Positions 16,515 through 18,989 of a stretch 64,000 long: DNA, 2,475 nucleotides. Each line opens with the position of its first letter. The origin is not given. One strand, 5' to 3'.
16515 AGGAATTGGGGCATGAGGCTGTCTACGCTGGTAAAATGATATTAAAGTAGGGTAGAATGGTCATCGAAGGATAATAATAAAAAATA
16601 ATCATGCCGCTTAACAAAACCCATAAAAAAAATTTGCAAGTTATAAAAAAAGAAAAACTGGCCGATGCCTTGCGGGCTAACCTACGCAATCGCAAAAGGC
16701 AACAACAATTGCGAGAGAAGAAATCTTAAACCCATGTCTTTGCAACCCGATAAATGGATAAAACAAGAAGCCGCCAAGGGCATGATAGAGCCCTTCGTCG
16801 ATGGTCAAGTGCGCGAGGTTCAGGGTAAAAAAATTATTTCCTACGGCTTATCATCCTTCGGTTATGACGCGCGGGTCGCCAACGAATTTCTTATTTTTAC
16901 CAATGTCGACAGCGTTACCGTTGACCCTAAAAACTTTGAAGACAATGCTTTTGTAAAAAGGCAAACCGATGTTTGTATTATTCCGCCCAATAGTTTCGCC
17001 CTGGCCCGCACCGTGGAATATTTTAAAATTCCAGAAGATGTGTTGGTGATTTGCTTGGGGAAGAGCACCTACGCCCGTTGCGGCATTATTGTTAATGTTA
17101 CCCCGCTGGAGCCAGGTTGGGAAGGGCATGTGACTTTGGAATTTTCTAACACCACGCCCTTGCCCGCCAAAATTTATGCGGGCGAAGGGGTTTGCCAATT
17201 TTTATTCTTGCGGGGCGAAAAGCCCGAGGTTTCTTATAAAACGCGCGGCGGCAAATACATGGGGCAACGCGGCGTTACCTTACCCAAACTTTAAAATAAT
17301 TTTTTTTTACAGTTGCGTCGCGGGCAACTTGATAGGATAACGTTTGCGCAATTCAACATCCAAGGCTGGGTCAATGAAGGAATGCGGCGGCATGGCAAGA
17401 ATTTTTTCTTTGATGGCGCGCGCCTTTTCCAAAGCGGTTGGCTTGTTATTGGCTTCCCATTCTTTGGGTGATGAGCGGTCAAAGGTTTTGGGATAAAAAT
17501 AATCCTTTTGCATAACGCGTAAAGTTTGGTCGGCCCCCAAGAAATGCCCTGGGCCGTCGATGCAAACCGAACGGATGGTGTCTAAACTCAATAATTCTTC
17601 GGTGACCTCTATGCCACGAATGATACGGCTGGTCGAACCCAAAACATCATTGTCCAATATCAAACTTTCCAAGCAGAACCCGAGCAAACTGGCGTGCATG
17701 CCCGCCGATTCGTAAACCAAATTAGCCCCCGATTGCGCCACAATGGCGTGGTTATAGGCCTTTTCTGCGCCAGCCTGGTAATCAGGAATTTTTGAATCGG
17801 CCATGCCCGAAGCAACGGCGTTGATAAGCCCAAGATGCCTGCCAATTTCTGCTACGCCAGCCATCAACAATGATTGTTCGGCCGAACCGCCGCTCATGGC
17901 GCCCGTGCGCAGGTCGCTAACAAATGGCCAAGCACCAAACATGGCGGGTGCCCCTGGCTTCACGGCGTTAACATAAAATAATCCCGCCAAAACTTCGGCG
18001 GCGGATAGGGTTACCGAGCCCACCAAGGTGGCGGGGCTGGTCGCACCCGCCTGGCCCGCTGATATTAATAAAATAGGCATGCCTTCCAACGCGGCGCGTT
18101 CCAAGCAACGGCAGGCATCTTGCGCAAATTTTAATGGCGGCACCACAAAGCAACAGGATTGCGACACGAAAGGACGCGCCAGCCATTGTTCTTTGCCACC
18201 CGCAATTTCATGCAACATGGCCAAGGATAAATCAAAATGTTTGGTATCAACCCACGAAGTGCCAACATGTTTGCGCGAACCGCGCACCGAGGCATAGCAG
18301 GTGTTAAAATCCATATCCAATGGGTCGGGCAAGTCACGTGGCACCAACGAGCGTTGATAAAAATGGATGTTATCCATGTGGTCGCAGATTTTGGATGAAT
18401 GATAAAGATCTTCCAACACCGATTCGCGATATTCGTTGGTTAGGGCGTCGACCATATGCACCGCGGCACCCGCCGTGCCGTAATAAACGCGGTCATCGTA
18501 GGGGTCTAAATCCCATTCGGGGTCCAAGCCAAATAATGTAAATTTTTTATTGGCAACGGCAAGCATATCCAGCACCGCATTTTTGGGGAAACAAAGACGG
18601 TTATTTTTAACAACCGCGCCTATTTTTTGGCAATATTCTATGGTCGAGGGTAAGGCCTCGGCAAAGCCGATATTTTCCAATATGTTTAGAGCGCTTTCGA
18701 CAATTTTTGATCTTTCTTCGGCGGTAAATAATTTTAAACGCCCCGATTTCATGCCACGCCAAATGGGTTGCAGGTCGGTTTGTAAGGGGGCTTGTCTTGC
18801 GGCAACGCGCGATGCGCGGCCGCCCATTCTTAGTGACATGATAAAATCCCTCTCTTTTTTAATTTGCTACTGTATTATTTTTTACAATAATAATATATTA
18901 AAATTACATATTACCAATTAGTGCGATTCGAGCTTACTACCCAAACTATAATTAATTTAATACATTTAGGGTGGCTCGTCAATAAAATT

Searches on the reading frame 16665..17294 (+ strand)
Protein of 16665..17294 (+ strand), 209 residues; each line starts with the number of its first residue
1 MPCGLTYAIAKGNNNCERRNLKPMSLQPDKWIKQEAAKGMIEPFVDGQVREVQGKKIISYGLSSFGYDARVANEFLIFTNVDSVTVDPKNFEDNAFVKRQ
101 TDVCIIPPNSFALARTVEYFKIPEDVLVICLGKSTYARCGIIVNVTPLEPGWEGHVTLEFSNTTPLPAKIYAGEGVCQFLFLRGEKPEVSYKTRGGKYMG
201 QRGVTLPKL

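Call 30: search_protein_families(library=ncbifam, proteins=[window:16665-17294:+], max_evalue=0.00001)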
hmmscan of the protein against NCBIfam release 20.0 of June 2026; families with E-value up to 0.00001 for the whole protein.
window:16665-17294:+ (209 aa): 2 families
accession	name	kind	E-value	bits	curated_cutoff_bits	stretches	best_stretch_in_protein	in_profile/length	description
TIGR02274.1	dCTP_deam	equivalog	2.8e-47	160.7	92.8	1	37-208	14-179/180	dCTP deaminase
NF002598.0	PRK02253.1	equivalog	1.8e-06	27.6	130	1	76-200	43-163/167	deoxyuridine 5'-triphosphate nucleotidohydrolase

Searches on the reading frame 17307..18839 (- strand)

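Call 30: search_protein_families(library=ncbifam, proteins=[window:17307-18839:-], max_evalue=0.00001)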
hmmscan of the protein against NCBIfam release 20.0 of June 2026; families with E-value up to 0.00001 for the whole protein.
window:17307-18839:- (510 aa): 1 family
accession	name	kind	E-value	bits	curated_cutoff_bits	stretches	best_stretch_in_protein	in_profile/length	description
TIGR02369.2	trimeth_pyl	equivalog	1.2e-91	307.6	525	1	34-483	2-447/469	[trimethylamine--corrinoid protein] Co-methyltransferase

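Call 42: search_protein_families(library=pfam, proteins=[window:17307-18839:-], max_evalue=0.00001)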
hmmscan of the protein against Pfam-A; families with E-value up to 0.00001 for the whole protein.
window:17307-18839:- (510 aa): 1 family
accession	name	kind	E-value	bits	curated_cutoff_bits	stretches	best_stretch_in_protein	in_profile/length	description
PF06253.16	MTTB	-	2.4e-98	329.8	25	1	4-498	1-489/500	Trimethylamine methyltransferase (MTTB)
